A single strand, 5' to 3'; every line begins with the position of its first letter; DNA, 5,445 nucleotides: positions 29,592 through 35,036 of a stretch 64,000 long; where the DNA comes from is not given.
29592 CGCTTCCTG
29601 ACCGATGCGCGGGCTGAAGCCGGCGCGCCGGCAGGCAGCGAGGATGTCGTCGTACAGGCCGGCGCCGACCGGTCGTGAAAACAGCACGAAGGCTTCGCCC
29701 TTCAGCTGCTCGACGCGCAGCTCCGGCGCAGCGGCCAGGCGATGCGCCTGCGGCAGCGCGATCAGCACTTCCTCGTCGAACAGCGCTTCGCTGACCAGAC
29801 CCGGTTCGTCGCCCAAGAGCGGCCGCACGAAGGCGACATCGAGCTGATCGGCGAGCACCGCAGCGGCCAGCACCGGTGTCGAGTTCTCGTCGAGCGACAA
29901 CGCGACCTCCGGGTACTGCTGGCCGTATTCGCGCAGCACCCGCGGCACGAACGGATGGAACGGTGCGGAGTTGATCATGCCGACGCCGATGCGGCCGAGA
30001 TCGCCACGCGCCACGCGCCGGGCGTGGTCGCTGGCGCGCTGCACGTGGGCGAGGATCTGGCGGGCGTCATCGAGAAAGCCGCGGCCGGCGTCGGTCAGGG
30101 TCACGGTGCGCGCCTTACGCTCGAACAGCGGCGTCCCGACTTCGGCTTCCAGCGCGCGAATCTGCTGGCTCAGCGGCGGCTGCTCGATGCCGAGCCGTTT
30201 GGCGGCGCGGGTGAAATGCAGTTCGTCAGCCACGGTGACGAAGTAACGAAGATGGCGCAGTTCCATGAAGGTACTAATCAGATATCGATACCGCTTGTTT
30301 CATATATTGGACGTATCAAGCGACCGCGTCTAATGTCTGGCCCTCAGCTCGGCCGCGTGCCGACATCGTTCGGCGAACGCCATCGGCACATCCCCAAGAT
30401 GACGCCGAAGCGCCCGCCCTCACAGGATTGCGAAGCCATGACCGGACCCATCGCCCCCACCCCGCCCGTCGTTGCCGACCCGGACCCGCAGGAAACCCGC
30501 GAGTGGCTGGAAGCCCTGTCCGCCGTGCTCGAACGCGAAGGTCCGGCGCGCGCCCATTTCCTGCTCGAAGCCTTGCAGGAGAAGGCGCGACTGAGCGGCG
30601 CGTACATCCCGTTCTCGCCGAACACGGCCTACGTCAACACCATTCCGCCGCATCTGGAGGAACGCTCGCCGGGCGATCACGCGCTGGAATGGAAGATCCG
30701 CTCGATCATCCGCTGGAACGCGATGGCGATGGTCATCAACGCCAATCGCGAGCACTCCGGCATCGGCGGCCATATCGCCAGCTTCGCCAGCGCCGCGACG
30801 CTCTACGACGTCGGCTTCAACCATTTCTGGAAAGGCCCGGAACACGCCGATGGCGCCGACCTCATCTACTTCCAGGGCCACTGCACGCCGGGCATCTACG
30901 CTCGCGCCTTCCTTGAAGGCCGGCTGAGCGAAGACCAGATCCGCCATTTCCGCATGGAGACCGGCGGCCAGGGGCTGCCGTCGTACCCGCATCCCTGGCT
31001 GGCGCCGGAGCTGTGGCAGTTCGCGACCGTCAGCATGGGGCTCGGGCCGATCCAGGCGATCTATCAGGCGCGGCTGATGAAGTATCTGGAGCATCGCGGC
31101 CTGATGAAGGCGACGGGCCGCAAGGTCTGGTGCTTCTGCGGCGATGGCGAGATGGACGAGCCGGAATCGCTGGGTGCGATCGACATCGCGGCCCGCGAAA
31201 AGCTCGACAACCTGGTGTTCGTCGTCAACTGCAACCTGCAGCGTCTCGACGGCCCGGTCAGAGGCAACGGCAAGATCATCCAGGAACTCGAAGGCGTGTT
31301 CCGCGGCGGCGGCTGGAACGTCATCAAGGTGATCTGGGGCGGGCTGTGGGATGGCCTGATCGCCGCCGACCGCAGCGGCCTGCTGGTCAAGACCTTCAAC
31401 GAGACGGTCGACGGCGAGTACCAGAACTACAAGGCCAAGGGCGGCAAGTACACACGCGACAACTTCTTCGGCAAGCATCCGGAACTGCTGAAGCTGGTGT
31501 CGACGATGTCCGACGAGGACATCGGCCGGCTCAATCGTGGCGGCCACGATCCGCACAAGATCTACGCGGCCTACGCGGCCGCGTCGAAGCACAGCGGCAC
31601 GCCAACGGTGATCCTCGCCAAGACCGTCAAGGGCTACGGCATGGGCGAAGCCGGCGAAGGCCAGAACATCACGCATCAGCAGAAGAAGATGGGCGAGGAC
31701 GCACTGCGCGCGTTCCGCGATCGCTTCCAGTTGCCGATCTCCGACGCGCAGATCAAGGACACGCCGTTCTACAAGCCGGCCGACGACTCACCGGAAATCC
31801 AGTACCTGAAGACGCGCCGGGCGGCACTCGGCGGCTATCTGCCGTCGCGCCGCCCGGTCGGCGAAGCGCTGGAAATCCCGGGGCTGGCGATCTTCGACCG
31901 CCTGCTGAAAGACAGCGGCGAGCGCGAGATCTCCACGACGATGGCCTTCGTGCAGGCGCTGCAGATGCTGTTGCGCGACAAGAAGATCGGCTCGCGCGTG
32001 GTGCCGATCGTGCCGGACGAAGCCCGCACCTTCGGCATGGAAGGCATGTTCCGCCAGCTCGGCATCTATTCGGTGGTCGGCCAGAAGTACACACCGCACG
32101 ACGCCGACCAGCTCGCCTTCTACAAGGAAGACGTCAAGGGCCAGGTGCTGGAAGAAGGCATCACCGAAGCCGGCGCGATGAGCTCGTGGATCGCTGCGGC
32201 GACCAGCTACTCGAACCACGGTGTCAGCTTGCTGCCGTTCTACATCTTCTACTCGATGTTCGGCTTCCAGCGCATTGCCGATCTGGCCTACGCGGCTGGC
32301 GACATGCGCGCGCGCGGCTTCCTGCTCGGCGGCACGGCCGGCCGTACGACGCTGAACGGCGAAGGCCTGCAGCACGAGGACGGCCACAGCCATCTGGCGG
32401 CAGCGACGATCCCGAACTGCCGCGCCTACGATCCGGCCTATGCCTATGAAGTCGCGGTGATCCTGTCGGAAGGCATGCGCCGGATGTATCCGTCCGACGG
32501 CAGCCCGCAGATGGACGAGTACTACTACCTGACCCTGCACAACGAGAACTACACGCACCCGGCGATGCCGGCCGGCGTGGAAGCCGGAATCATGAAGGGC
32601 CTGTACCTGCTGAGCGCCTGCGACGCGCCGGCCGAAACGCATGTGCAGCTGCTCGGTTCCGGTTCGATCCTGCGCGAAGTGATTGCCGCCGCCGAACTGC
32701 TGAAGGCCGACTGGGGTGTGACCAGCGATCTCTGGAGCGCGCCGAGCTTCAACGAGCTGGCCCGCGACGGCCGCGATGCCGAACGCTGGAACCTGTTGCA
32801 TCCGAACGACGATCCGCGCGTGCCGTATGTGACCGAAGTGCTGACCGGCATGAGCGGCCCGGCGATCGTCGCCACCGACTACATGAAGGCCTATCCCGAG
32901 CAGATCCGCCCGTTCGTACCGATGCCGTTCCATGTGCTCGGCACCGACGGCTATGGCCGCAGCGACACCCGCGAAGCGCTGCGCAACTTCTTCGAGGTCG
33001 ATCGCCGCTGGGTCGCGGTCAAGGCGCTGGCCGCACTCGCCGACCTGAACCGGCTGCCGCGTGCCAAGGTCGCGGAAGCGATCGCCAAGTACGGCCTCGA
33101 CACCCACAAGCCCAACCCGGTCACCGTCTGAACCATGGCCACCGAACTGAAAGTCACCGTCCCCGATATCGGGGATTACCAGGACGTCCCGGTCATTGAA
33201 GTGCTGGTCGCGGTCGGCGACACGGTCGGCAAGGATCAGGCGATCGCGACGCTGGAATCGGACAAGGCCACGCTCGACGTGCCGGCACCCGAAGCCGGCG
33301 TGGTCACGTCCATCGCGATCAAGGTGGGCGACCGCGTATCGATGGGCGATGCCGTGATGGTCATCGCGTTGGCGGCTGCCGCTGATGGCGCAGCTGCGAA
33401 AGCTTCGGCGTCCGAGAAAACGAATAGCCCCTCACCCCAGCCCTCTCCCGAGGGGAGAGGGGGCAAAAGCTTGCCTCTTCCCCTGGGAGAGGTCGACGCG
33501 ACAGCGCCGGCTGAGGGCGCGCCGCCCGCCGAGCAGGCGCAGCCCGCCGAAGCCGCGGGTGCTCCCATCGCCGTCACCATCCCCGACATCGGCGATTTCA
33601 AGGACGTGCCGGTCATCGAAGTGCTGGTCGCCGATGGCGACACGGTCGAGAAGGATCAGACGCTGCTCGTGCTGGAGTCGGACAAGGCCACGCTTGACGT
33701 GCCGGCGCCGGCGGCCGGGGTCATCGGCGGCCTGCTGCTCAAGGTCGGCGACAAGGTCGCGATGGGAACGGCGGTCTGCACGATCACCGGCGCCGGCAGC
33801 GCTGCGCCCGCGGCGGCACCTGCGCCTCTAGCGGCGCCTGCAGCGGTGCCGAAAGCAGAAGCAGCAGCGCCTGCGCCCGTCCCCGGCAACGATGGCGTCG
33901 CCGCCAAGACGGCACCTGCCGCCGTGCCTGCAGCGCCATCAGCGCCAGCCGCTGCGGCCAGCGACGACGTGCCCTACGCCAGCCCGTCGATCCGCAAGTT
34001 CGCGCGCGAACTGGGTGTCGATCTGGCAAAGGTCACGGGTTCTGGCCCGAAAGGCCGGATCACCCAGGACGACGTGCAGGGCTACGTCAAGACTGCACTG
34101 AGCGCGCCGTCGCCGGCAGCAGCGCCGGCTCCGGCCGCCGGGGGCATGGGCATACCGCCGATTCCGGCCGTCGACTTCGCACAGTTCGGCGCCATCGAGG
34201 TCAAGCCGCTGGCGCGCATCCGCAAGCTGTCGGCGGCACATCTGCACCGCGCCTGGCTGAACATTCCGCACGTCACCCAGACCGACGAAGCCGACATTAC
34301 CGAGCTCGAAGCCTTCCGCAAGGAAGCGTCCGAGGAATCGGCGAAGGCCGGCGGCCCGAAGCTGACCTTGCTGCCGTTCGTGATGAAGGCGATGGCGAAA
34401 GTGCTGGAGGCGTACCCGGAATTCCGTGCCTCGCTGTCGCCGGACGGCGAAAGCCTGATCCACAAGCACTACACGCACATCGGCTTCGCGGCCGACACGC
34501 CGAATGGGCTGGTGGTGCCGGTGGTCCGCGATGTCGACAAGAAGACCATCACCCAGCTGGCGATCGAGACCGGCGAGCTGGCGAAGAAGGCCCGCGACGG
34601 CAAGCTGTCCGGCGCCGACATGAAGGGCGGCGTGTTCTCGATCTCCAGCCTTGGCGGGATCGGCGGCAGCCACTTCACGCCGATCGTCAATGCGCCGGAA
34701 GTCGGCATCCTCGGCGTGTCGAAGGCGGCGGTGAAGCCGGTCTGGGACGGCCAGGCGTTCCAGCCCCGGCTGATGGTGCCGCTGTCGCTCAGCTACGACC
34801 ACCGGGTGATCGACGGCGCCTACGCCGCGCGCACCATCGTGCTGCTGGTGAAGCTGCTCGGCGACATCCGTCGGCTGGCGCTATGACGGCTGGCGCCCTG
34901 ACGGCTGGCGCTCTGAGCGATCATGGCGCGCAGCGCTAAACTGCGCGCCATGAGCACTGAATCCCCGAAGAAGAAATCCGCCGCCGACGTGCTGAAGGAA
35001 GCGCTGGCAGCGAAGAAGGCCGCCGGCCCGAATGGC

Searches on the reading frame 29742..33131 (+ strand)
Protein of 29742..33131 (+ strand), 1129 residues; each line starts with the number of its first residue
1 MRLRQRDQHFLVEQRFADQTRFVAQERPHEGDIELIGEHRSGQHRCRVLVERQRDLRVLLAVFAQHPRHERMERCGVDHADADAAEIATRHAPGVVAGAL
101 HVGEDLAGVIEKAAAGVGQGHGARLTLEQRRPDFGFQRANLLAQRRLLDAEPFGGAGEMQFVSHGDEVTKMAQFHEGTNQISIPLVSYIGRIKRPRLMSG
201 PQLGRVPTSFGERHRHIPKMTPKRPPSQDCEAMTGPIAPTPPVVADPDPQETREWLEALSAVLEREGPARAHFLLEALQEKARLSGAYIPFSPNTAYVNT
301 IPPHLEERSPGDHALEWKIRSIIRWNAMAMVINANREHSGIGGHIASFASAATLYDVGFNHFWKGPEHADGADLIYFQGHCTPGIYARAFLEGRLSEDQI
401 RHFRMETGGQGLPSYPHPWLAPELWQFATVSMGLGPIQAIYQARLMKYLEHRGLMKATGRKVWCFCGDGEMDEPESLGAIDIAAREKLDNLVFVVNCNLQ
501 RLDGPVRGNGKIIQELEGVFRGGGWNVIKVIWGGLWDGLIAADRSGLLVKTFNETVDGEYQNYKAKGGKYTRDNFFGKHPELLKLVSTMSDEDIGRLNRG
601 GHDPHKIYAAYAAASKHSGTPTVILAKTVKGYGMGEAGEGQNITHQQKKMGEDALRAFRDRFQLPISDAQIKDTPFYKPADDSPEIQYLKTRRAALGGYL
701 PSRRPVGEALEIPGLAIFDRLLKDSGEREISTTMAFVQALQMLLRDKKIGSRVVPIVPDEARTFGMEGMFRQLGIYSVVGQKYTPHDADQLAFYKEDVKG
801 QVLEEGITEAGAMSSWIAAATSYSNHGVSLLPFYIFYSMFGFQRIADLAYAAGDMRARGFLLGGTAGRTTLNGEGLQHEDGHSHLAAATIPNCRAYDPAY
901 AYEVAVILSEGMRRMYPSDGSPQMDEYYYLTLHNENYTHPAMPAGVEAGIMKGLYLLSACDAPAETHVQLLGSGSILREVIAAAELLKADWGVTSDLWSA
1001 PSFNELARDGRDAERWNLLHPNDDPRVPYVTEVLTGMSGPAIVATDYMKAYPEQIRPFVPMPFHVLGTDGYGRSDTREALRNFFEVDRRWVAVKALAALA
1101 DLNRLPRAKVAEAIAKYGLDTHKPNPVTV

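Call 72: search_protein_families(library=pfam, proteins=[window:29742-33131:+], max_evalue=0.00001)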
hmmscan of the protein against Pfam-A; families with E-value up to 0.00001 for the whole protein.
window:29742-33131:+ (1129 aa): 3 families
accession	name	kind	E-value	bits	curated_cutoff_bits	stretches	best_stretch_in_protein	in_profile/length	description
PF17831.6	PDH_E1_M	-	3.9e-110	367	23.2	1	723-940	16-229/229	Pyruvate dehydrogenase E1 component middle domain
PF22613.1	Transketolase_C_1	-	1.5e-21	77.2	27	1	953-1087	1-113/113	Transketolase-like TK C-terminal domain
PF00456.26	Transketolase_N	-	4.1e-15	56.1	22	1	320-531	6-214/334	Transketolase, thiamine diphosphate binding domain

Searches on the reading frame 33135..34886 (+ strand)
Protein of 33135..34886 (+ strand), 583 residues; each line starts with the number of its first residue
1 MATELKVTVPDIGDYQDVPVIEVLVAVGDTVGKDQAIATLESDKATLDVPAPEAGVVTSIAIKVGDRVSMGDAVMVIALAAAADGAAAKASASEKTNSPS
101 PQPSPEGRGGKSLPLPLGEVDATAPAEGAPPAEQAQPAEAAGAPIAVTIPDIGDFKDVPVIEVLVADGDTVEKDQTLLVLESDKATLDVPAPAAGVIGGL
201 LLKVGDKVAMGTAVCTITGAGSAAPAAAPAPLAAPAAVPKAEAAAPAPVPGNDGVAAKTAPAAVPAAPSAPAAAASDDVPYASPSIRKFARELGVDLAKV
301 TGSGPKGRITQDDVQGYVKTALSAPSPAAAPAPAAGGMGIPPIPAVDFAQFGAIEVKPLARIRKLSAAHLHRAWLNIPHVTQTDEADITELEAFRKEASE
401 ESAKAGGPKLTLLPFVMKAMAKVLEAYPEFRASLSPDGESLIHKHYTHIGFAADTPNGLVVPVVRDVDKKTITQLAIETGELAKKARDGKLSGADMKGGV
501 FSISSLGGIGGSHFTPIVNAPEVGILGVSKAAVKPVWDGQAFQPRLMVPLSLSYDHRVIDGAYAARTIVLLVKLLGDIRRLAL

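Call 72: search_protein_families(library=pfam, proteins=[window:33135-34886:+], max_evalue=0.00001)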
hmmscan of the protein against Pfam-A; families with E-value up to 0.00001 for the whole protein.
window:33135-34886:+ (583 aa): 5 families
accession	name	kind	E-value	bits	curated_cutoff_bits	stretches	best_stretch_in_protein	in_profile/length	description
PF00198.28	2-oxoacid_dh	-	7.2e-75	251.8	23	1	354-582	4-231/232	2-oxoacid dehydrogenases acyltransferase (catalytic domain)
PF00364.28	Biotin_lipoyl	-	4.8e-38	129.3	22.1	2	6-77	2-73/73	Biotin-requiring enzyme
PF02817.22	E3_binding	-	2.8e-17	63.1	23.7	1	280-315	1-36/36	e3 binding domain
PF01597.25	GCV_H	-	3.7e-07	30.5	22.2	0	24-66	38-80/122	Glycine cleavage H-protein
PF13533.13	Biotin_lipoyl_2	-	6.5e-06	26.3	29.8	0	54-73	8-27/32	Biotin-lipoyl like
